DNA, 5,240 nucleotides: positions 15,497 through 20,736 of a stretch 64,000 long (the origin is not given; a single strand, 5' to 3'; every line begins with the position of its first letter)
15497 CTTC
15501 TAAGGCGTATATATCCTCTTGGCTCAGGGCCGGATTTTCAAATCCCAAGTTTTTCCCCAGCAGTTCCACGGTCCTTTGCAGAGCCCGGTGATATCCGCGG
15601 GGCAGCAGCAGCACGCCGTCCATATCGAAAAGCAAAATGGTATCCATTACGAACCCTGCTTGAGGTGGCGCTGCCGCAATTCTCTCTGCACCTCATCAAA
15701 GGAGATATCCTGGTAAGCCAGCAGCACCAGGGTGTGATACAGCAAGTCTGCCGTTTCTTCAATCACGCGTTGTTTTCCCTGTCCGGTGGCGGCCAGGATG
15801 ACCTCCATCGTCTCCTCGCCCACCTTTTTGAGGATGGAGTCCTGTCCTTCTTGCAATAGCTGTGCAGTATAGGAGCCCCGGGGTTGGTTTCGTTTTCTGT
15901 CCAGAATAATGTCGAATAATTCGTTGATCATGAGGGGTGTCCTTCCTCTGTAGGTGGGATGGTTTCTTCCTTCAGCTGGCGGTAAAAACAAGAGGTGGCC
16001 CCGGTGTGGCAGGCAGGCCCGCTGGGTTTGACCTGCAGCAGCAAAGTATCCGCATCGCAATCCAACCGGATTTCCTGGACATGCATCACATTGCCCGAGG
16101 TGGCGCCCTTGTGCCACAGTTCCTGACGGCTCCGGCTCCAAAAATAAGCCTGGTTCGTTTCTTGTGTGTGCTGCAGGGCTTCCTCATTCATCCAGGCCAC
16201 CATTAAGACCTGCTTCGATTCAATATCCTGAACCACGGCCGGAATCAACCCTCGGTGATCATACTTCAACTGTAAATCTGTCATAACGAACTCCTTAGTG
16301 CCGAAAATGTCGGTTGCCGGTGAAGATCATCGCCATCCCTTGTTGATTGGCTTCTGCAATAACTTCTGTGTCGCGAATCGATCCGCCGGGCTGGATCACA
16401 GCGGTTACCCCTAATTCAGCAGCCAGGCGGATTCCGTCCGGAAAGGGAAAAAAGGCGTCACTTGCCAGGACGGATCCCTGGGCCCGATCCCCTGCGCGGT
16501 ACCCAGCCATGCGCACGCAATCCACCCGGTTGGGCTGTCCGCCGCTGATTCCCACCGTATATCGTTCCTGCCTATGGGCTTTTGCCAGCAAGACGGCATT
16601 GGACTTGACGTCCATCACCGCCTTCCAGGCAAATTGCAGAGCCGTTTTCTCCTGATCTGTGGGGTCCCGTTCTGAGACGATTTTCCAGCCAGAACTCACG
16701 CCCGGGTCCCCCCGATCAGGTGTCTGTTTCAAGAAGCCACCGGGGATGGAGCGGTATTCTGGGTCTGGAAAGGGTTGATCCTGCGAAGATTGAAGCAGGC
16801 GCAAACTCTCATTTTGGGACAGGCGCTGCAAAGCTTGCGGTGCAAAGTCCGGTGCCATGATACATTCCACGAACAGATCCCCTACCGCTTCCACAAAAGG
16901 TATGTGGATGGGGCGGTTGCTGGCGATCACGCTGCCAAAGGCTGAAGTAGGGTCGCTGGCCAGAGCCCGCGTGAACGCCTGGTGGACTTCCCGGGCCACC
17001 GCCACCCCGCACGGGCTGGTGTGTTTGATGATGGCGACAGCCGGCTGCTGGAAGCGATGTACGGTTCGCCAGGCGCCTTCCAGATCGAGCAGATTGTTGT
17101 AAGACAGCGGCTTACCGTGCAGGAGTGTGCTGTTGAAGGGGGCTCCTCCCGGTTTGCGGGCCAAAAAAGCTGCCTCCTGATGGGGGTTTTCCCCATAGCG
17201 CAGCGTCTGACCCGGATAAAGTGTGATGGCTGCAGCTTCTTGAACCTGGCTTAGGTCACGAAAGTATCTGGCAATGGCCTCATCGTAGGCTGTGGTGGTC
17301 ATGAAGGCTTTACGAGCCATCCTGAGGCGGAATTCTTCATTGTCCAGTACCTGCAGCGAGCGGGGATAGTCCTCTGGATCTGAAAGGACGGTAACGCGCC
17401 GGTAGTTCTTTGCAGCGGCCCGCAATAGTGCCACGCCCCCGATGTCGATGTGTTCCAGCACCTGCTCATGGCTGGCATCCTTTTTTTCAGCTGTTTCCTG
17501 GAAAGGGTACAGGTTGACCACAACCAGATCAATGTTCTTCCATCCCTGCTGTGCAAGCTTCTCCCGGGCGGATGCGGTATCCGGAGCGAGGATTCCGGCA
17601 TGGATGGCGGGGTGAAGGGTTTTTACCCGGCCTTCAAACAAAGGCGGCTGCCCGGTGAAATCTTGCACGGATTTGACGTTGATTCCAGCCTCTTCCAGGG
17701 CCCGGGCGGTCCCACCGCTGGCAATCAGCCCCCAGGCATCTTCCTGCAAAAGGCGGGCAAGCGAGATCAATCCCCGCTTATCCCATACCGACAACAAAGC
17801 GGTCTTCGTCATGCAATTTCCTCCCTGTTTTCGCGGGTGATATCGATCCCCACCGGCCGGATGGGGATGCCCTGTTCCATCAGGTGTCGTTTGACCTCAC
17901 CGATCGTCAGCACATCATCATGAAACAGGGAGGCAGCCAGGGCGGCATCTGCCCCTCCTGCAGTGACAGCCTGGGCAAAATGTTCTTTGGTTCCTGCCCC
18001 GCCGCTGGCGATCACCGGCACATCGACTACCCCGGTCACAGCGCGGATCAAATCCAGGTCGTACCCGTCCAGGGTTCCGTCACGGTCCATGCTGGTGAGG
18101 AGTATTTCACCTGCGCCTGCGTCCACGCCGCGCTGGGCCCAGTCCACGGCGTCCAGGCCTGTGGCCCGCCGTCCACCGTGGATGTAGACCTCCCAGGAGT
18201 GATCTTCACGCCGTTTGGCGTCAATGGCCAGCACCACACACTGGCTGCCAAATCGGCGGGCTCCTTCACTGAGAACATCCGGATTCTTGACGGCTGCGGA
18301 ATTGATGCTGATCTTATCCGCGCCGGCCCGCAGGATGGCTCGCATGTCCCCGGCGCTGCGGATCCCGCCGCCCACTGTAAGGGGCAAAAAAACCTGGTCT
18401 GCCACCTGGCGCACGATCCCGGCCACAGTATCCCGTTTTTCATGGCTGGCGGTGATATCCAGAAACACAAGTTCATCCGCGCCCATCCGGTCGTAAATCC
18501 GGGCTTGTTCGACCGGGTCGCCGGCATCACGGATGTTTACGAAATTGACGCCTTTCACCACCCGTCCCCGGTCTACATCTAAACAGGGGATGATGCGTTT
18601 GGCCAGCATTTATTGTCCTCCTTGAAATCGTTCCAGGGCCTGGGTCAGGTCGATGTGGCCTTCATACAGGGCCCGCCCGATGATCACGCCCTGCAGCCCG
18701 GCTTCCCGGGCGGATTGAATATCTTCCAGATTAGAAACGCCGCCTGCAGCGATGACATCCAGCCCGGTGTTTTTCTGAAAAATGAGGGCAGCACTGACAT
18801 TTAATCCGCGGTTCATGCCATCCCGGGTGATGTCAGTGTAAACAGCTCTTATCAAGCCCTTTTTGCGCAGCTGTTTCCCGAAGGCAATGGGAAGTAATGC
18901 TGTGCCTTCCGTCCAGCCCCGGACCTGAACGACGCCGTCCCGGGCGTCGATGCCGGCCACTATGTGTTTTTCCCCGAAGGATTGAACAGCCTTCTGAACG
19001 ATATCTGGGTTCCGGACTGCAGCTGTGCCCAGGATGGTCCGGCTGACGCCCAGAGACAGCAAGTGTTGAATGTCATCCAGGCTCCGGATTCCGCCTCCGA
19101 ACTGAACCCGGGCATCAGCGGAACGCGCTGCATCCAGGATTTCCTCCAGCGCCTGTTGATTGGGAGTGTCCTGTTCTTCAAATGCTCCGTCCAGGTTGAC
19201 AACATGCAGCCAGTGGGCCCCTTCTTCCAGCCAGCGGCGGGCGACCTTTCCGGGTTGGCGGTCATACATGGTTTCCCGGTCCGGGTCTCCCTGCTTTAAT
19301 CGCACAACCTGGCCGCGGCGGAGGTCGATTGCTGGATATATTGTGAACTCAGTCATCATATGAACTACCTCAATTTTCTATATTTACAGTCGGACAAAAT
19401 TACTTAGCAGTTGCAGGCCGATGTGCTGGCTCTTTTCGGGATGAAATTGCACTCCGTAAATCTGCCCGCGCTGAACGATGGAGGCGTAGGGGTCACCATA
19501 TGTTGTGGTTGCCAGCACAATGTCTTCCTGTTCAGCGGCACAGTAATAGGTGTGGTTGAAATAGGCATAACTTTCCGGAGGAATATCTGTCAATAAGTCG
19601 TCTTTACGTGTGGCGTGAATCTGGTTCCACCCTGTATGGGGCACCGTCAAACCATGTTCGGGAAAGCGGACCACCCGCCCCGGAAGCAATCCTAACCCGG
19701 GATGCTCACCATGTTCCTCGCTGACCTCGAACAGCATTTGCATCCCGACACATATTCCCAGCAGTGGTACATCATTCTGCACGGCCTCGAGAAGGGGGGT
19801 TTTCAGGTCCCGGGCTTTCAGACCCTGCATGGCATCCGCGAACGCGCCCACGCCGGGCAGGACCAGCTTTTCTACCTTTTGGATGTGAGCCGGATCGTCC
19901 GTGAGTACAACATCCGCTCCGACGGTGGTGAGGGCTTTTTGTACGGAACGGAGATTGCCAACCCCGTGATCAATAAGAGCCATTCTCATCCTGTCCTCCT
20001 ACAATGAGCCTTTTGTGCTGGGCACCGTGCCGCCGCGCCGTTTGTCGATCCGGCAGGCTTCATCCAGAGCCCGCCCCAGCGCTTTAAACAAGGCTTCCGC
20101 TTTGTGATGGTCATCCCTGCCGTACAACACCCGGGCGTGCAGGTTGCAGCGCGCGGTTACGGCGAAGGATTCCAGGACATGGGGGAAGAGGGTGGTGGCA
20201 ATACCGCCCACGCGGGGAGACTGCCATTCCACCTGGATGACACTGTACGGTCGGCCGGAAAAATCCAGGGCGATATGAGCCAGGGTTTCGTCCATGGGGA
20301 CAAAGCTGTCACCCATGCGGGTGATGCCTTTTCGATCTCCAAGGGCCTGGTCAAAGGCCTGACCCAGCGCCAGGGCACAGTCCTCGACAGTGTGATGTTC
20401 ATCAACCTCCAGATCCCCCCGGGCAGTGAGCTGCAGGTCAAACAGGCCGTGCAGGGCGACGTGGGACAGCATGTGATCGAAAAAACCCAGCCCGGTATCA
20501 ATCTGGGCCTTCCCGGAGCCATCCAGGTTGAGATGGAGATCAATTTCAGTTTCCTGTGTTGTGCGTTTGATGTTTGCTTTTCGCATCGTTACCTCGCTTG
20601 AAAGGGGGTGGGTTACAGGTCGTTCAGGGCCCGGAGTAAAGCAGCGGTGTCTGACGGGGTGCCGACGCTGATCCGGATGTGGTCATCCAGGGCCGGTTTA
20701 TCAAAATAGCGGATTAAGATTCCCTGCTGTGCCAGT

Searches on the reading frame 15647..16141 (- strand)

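Call 36: search_protein_families(library=pfam, proteins=[window:15647-16141:-], max_evalue=0.00001)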
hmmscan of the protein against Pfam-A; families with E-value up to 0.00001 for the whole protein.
window:15647-16141:- (164 aa): 1 family
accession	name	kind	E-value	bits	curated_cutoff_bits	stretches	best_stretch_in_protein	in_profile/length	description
PF01503.22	PRA-PH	-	8.7e-22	77.8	21.3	1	73-159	2-86/86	Phosphoribosyl-ATP pyrophosphohydrolase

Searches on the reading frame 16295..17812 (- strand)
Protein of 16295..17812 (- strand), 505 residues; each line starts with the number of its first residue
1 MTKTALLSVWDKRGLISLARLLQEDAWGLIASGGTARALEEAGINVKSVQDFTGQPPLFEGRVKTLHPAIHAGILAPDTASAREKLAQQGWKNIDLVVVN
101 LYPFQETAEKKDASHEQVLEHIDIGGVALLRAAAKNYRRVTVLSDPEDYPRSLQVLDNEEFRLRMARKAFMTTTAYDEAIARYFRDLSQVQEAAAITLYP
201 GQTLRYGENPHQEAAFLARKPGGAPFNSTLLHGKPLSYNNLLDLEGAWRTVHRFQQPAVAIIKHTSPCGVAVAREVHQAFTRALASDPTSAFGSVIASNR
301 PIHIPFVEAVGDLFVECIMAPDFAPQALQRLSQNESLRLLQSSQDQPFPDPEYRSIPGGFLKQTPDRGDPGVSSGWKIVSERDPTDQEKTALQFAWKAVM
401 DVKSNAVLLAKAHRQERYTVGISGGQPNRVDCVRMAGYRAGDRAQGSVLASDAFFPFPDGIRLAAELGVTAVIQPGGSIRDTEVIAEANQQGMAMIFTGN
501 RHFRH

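Call 36: search_protein_families(library=pfam, proteins=[window:16295-17812:-], max_evalue=0.00001)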
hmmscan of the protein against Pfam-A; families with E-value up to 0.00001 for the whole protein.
window:16295-17812:- (505 aa): 2 families
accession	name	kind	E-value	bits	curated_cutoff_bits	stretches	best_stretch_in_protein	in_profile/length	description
PF01808.24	AICARFT_IMPCHas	-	3.3e-96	322.9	25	1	133-437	1-309/311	AICARFT/IMPCHase bienzyme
PF02142.27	MGS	-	4.1e-16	59.3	24.1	1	14-127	1-93/94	MGS-like domain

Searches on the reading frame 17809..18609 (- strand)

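Call 36: search_protein_families(library=pfam, proteins=[window:17809-18609:-], max_evalue=0.00001)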
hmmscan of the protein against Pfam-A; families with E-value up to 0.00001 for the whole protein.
window:17809-18609:- (266 aa): 3 families
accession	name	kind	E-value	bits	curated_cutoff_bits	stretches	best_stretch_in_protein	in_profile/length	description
PF00977.27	His_biosynth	-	1.7e-81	273.5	23.6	1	5-234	1-227/228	Histidine biosynthesis protein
PF03060.21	NMO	-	1.1e-07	32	28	0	185-227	182-224/331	Nitronate monooxygenase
PF01207.24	Dus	-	9.4e-06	25.4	20.4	0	65-117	175-227/311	Dihydrouridine synthase (Dus)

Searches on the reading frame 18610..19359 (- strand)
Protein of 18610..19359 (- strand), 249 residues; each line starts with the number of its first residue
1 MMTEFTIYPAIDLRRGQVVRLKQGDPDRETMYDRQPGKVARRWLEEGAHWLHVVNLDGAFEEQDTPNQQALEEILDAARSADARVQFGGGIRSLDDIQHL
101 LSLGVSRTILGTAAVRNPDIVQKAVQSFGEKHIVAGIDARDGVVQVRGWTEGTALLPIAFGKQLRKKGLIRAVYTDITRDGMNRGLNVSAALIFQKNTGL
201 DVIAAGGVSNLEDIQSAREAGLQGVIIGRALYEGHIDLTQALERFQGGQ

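Call 36: search_protein_families(library=pfam, proteins=[window:18610-19359:-], max_evalue=0.00001)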
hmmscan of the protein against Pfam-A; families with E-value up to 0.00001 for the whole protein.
window:18610-19359:- (249 aa): 1 family
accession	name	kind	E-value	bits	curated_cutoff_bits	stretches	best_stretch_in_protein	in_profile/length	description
PF00977.27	His_biosynth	-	1.1e-70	238.1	23.6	1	7-236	2-227/228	Histidine biosynthesis protein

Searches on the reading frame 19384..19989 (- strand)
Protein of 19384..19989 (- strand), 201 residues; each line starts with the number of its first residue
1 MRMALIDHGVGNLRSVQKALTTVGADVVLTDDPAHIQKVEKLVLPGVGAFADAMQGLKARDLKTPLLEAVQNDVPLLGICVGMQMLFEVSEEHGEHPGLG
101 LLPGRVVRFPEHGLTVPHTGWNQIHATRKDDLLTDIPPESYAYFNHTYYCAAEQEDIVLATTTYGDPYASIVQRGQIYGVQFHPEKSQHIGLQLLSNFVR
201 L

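Call 36: search_protein_families(library=pfam, proteins=[window:19384-19989:-], max_evalue=0.00001)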
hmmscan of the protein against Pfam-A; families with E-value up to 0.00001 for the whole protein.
window:19384-19989:- (201 aa): 2 families
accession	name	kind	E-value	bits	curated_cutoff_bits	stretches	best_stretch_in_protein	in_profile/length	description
PF00117.34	GATase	-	1.5e-22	80.6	22.8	1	5-198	2-186/190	Glutamine amidotransferase class-I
PF07685.20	GATase_3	-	1.5e-08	34.9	27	1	28-107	31-116/196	CobB/CobQ-like glutamine amidotransferase domain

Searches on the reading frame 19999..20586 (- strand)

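Call 3: search_protein_families(library=ncbifam, proteins=[window:19999-20586:-])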
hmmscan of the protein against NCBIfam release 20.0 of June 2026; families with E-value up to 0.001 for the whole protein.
window:19999-20586:- (195 aa): 13 families
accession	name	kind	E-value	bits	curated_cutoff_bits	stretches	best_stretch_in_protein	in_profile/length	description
NF002116.0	PRK00951.2-6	equivalog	5.5e-89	297.3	269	1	2-195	4-197/197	imidazoleglycerol-phosphate dehydratase HisB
NF002111.0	PRK00951.2-1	equivalog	3.2e-77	258.5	231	1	1-195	3-194/194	imidazoleglycerol-phosphate dehydratase HisB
NF002110.2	PRK00951.1-6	equivalog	3.5e-75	252.1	266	1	2-195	1-199/199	imidazoleglycerol-phosphate dehydratase HisB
NF002109.0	PRK00951.1-5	equivalog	7.1e-75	251.1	278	1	1-195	2-196/196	imidazoleglycerol-phosphate dehydratase HisB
NF002112.0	PRK00951.2-2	equivalog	1.2e-72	243.7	315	1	1-195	1-194/194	imidazoleglycerol-phosphate dehydratase HisB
NF002115.0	PRK00951.2-5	equivalog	9.3e-72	240.9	289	1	1-195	2-195/195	imidazoleglycerol-phosphate dehydratase HisB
NF003937.0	PRK05446.1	equivalog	5.2e-70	236.2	443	1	2-195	167-355/355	bifunctional histidinol-phosphatase/imidazoleglycerol-phosphate dehydratase HisB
NF002106.0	PRK00951.1-1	equivalog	1.8e-67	226.8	283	1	1-195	3-197/197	imidazoleglycerol-phosphate dehydratase HisB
NF002107.0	PRK00951.1-2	equivalog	1.4e-66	223.9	267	1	1-194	1-193/194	imidazoleglycerol-phosphate dehydratase HisB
NF002108.0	PRK00951.1-3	equivalog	5.9e-65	218.8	328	1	1-195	9-203/205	imidazoleglycerol-phosphate dehydratase HisB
NF002113.0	PRK00951.2-3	equivalog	2.8e-61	206.8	288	1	1-194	1-189/190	imidazoleglycerol-phosphate dehydratase HisB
NF002114.0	PRK00951.2-4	equivalog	7.4e-59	198.6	189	1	4-195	2-190/190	imidazoleglycerol-phosphate dehydratase HisB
NF010121.0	PRK13598.1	equivalog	2.9e-50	170.7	295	1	2-195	3-193/193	imidazoleglycerol-phosphate dehydratase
